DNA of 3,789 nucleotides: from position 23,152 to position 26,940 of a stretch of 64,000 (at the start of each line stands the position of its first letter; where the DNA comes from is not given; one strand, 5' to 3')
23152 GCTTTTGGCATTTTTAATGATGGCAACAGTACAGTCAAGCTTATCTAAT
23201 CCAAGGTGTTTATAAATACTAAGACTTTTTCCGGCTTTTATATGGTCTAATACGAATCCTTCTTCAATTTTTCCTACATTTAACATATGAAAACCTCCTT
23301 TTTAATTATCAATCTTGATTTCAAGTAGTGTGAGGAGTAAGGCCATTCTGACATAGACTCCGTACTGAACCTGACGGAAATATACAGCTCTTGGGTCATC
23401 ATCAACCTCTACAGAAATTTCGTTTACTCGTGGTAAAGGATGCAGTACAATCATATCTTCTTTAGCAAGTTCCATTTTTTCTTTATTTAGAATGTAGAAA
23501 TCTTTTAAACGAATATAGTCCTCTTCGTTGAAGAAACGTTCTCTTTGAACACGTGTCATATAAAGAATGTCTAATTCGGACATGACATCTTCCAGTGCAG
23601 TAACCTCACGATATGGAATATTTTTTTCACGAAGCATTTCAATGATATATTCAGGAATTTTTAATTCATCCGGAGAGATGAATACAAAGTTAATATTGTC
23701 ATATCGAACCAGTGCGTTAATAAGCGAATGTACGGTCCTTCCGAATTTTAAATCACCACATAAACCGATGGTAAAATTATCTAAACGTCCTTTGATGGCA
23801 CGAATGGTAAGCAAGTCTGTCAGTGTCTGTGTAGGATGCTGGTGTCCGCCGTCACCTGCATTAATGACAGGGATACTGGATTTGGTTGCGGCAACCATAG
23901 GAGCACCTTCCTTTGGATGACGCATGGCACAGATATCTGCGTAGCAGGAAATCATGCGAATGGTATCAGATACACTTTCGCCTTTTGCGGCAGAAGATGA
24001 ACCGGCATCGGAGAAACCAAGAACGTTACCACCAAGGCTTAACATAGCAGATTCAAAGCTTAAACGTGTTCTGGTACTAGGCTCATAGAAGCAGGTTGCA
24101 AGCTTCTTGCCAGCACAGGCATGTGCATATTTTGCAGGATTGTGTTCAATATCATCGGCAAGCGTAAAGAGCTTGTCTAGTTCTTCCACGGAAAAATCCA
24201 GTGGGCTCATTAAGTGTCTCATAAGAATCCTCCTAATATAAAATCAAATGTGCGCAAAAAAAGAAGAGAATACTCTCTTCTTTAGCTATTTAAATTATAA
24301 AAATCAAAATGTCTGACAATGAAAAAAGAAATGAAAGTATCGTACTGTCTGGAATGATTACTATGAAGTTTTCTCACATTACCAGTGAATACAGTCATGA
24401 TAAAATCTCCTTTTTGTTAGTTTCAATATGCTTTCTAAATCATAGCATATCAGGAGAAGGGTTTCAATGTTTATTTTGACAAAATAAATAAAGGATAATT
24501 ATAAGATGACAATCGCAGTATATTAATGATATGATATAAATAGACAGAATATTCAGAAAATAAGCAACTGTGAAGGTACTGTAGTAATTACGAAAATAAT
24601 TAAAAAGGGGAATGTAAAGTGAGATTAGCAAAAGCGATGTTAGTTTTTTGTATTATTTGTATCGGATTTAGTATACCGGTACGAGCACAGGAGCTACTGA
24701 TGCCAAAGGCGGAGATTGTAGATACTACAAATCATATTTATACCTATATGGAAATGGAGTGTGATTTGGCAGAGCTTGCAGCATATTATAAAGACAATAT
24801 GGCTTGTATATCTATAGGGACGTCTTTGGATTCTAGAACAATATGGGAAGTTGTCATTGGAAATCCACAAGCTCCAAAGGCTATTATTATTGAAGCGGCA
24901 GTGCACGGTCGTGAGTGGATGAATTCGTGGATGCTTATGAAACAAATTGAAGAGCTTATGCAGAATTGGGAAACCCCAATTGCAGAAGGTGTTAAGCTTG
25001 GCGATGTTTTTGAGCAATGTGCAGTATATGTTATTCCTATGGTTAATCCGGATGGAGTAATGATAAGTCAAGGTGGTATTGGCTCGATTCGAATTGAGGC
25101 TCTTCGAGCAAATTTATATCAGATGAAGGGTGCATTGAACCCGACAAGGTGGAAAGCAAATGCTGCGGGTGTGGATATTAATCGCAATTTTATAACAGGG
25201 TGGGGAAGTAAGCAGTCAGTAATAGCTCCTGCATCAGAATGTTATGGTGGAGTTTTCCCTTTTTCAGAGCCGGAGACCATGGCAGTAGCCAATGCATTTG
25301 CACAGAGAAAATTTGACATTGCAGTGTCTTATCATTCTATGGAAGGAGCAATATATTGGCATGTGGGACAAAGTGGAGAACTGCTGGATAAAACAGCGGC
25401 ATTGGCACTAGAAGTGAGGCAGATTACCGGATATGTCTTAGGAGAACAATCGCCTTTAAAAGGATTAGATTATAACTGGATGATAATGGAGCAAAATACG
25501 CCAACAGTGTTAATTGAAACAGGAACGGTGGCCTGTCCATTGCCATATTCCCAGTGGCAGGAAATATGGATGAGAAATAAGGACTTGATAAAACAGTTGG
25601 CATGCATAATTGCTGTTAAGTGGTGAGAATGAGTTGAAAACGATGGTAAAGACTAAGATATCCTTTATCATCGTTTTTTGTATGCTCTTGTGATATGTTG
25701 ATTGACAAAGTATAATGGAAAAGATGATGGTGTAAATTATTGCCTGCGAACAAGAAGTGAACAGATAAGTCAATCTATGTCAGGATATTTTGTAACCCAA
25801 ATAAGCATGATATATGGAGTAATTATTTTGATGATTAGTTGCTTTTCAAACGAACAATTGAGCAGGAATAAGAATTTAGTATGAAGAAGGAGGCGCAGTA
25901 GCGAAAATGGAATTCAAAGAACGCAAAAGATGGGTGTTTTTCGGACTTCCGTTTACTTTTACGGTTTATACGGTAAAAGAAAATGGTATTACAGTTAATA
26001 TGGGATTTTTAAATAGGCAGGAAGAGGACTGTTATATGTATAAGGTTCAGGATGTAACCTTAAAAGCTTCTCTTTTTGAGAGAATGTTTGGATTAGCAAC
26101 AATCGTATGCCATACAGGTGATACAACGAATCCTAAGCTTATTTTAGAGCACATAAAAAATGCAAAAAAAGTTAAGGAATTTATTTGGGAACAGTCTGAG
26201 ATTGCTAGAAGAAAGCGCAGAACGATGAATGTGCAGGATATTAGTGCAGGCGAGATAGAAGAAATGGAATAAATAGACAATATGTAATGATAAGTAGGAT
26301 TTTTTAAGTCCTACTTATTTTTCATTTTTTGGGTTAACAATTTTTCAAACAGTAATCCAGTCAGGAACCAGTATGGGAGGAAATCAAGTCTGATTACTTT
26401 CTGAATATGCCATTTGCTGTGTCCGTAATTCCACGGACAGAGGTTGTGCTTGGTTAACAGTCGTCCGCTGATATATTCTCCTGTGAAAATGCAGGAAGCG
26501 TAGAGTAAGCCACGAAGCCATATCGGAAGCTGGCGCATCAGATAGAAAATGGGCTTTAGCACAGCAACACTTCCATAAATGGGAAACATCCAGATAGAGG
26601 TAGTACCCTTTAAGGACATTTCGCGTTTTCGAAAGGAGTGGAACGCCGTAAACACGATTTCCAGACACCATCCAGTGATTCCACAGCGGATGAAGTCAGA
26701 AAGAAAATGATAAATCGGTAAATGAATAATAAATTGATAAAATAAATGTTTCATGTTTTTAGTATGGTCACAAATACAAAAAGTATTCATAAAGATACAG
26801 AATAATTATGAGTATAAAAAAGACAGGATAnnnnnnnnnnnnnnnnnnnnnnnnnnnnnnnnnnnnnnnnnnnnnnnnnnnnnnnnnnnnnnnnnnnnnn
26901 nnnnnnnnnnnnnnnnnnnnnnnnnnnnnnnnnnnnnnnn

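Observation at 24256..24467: E. coli pyrL-style translation-coupled, UTP-sensing attenuator on a Firmicute pyrBI operon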

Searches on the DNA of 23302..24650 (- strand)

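Call 4: search_rna_families(source=window, start=24150, end=24650, threshold=evalue, max_evalue=10, show_alignments=3)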
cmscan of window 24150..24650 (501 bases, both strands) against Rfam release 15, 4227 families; matches with E-value up to 10: 5.
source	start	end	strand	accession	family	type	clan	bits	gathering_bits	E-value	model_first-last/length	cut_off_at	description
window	24502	24559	+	RF02279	TtnuCD1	Gene; snRNA; snoRNA; CD-box;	-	19.9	70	4.5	1-63/63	no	Tetrahymena snoRNA TtnuCD1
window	24251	24313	-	RF02366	Yfr19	Gene; sRNA;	-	19.6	70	2.5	1-82/82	no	Cyanobacterial functional RNA 19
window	24258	24317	-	RF01403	STnc290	Gene; sRNA;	-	17.3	60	2.2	1-65/65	no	STnc290 Hfq binding RNA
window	24468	24488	-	RF04072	mir-7386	Gene; miRNA;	-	15.1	44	5.5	16-45/59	no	mir-7386 microRNA precursor family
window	24270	24340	-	RF03813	MIR8041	Gene; miRNA;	-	14.7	80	7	1-71/71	no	MIR8041 microRNA precursor family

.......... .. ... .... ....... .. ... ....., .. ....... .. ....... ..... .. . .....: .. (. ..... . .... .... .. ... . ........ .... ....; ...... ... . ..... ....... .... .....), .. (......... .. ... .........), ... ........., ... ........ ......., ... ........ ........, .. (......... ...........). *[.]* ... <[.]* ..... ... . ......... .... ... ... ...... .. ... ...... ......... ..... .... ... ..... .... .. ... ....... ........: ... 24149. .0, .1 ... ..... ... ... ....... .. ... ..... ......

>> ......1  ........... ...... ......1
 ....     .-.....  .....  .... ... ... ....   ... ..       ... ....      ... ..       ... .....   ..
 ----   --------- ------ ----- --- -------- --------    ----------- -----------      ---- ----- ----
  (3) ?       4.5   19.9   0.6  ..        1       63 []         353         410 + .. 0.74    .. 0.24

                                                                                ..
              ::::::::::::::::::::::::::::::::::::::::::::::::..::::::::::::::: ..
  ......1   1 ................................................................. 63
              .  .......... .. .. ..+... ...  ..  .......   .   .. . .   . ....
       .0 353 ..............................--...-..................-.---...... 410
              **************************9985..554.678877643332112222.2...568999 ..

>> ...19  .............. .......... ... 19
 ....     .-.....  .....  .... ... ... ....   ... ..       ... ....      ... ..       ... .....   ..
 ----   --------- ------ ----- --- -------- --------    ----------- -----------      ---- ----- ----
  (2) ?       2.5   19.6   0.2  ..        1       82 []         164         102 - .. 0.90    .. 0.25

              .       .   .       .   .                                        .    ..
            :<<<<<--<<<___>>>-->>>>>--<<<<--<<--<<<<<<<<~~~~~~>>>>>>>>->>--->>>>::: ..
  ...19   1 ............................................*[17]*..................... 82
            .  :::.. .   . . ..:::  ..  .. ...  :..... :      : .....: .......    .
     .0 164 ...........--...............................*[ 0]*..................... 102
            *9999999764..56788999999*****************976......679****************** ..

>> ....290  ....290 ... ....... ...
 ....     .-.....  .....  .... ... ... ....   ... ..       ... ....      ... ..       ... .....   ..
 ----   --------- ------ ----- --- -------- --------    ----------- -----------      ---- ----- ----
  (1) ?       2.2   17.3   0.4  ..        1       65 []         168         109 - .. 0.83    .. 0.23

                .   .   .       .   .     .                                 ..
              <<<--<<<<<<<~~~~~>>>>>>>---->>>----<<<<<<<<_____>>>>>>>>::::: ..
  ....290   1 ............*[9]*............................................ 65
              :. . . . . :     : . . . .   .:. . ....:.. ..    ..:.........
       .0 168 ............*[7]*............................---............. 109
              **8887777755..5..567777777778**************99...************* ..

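Call 18: search_rna_families(sources=[L003, L005, L006, L022, L051, L054, L059, L062, L064, L067, L068, L074, L075, L077, L050, L019], threshold=gathering)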
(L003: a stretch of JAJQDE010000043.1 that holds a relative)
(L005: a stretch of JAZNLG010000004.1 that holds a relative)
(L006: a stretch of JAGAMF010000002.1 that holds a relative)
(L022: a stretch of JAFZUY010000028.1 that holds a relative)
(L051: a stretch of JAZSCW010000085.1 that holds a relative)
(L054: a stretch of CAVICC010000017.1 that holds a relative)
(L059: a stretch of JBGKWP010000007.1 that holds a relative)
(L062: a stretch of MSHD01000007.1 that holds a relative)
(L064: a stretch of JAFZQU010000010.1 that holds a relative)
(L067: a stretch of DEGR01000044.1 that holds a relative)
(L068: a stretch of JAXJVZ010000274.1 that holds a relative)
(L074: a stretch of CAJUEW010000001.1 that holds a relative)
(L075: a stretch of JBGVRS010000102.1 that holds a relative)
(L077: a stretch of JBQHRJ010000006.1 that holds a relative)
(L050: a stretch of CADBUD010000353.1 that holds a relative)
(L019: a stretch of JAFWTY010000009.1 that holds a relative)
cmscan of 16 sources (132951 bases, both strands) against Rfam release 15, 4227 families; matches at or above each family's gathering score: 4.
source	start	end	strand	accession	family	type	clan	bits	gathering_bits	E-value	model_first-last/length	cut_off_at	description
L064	1274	1613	+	RF00010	RNaseP_bact_a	Gene; ribozyme;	CL00002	302.6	100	9.9e-98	1-367/367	no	Bacterial RNase P class A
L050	5441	5823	-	RF00010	RNaseP_bact_a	Gene; ribozyme;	CL00002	283.3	100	3.5e-91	1-367/367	no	Bacterial RNase P class A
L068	1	283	-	RF00010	RNaseP_bact_a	Gene; ribozyme;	CL00002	211.8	100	6e-67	1-292/367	3'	Bacterial RNase P class A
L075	7080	7152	+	RF00005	tRNA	Gene; tRNA;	CL00001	60.2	29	3.3e-10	1-71/71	no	tRNA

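Call 48: search_rna_families(sources=[L001, L002, L008, L009, L011, L012, L013, L018, L024, L035, L036, L043, L065, L091, L093, L095, L097], threshold=gathering)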
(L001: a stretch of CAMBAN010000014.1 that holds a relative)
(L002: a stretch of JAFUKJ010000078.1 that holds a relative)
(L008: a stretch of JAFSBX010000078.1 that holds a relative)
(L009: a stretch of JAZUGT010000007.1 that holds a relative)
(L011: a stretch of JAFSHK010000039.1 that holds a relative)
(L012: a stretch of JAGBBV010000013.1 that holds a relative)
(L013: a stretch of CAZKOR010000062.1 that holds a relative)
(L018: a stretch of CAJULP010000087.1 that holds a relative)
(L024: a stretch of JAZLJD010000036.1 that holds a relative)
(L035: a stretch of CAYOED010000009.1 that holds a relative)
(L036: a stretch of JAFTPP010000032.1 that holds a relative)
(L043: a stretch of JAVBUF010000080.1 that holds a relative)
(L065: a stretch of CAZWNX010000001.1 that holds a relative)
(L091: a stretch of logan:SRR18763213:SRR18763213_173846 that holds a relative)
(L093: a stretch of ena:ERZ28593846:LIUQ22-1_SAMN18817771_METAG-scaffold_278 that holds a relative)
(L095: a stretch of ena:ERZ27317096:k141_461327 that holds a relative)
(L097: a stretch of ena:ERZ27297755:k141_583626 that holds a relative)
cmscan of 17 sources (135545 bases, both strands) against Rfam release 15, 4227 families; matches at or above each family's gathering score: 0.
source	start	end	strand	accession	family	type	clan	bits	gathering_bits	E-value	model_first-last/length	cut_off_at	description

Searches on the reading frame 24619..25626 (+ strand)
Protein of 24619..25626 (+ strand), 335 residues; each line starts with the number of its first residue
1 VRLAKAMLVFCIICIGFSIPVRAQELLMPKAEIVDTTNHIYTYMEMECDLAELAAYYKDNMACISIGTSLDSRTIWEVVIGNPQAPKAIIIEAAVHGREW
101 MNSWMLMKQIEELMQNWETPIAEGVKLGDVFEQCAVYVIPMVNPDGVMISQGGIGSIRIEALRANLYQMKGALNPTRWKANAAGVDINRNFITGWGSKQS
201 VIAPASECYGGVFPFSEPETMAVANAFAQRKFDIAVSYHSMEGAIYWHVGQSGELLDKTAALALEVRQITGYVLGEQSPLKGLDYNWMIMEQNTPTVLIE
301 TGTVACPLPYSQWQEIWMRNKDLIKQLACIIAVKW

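Call 8: search_protein_families(library=pfam, proteins=[window:24619-25626:+])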
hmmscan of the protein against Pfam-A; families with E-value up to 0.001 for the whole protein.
window:24619-25626:+ (335 aa): 1 family
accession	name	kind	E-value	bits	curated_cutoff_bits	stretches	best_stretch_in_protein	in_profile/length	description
PF00246.29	Peptidase_M14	-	6.2e-38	131.5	21.6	1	50-254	5-197/286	Zinc carboxypeptidase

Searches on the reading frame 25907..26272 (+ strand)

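Call 8: search_protein_families(library=pfam, proteins=[window:25907-26272:+])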
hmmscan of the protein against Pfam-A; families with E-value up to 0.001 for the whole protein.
window:25907-26272:+ (121 aa): 1 family
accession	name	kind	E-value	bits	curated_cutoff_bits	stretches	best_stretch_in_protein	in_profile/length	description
PF03703.20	bPH_2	-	6.8e-18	65.1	22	1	18-93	3-78/78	Bacterial PH domain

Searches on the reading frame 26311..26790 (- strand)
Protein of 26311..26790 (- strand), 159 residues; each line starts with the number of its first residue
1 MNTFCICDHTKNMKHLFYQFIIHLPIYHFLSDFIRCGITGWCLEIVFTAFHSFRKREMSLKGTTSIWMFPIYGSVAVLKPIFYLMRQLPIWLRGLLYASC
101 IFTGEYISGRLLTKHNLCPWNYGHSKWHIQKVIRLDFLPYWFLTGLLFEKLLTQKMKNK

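Call 8: search_protein_families(library=pfam, proteins=[window:26311-26790:-])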
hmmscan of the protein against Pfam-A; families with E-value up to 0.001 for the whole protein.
window:26311-26790:- (159 aa): 1 family
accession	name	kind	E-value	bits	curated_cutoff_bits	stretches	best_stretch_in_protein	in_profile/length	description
PF06541.16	ABC_trans_CmpB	-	4.6e-13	50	25.9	1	33-157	3-121/151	Putative ABC-transporter type IV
